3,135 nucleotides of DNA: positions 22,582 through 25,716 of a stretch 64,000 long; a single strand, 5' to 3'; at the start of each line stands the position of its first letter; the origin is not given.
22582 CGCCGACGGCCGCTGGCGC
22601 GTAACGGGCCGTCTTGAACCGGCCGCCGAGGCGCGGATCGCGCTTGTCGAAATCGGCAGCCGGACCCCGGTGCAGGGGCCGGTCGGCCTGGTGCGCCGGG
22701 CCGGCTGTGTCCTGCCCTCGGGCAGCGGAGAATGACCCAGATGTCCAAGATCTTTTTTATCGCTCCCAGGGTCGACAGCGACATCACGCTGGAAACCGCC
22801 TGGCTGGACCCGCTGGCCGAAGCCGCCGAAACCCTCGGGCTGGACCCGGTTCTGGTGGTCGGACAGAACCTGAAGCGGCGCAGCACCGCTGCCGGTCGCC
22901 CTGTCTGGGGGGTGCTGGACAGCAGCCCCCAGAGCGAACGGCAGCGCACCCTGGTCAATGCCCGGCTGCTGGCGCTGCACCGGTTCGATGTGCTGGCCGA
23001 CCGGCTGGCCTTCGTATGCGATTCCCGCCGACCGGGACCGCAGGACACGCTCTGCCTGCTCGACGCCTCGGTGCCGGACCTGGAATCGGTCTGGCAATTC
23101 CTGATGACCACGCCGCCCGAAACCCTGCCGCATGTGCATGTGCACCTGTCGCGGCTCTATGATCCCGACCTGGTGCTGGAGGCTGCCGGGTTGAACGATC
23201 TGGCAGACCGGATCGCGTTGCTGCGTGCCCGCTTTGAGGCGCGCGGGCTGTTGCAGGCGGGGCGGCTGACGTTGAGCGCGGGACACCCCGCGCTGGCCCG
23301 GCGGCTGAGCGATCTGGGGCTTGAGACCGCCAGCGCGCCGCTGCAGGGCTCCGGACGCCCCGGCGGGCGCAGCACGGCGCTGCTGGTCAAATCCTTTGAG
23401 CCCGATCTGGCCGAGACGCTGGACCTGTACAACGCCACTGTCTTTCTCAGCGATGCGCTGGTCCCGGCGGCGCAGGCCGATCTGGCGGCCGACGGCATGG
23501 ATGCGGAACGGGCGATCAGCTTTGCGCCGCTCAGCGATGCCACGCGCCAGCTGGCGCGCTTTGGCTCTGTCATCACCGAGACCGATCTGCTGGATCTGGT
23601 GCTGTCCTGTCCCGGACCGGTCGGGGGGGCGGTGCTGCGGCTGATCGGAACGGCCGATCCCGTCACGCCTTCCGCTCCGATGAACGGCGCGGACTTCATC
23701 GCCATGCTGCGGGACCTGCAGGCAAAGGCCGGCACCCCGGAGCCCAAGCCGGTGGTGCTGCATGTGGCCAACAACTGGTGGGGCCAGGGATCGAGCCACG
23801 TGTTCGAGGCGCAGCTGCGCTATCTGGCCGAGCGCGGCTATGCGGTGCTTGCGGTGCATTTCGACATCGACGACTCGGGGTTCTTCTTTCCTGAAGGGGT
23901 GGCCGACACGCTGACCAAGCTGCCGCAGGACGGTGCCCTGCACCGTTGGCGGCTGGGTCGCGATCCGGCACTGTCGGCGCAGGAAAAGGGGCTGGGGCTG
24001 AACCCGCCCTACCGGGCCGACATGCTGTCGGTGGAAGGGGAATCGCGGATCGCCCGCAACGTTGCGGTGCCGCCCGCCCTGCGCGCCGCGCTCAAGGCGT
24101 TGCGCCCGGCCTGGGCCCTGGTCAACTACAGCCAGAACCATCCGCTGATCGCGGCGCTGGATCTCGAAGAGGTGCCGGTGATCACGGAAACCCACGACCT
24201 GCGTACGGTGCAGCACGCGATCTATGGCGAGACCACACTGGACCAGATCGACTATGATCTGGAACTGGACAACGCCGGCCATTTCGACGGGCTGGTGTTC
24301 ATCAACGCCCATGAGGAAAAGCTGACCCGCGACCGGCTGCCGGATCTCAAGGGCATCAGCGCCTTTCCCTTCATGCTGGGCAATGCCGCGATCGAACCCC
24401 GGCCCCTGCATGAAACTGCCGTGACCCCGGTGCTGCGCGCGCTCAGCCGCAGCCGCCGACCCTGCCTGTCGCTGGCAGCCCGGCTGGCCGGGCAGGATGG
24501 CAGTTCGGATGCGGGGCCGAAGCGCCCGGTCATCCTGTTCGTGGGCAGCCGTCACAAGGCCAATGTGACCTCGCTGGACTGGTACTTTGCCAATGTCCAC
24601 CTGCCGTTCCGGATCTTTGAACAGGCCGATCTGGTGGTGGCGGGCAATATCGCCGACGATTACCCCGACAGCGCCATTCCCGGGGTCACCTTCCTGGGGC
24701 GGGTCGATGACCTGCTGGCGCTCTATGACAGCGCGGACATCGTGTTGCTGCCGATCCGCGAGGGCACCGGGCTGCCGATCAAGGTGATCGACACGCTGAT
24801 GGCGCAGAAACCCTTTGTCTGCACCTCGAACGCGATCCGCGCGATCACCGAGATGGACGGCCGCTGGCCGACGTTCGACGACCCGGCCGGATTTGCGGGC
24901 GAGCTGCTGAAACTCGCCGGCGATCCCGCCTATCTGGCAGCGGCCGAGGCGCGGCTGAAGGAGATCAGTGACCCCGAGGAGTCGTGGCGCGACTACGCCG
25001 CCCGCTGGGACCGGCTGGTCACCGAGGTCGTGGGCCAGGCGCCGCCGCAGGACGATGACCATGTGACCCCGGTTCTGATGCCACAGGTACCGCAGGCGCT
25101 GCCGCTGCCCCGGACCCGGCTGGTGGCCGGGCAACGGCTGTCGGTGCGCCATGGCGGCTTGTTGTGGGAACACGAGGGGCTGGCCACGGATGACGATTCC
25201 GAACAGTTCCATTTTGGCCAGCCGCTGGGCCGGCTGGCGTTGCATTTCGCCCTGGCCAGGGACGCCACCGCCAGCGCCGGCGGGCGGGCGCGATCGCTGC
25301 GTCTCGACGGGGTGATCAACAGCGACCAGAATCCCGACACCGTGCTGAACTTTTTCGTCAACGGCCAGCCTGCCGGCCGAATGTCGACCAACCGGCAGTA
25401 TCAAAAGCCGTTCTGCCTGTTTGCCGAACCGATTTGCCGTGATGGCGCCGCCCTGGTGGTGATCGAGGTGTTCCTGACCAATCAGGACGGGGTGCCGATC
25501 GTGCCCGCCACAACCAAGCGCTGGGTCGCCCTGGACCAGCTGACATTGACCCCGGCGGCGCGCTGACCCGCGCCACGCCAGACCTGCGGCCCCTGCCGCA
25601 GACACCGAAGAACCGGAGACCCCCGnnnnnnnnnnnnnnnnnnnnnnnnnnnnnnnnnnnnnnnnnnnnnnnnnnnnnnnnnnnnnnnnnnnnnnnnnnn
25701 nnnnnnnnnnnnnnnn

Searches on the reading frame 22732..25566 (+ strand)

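Call 67: search_protein_families(library=pfam, proteins=[window:22732-25566:+], max_evalue=0.001)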
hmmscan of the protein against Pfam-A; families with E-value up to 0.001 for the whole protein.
window:22732-25566:+ (944 aa): 1 family
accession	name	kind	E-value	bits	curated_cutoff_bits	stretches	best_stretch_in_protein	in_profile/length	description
PF13692.12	Glyco_trans_1_4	-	2.2e-15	57.6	27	1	598-730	1-141/142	Glycosyl transferases group 1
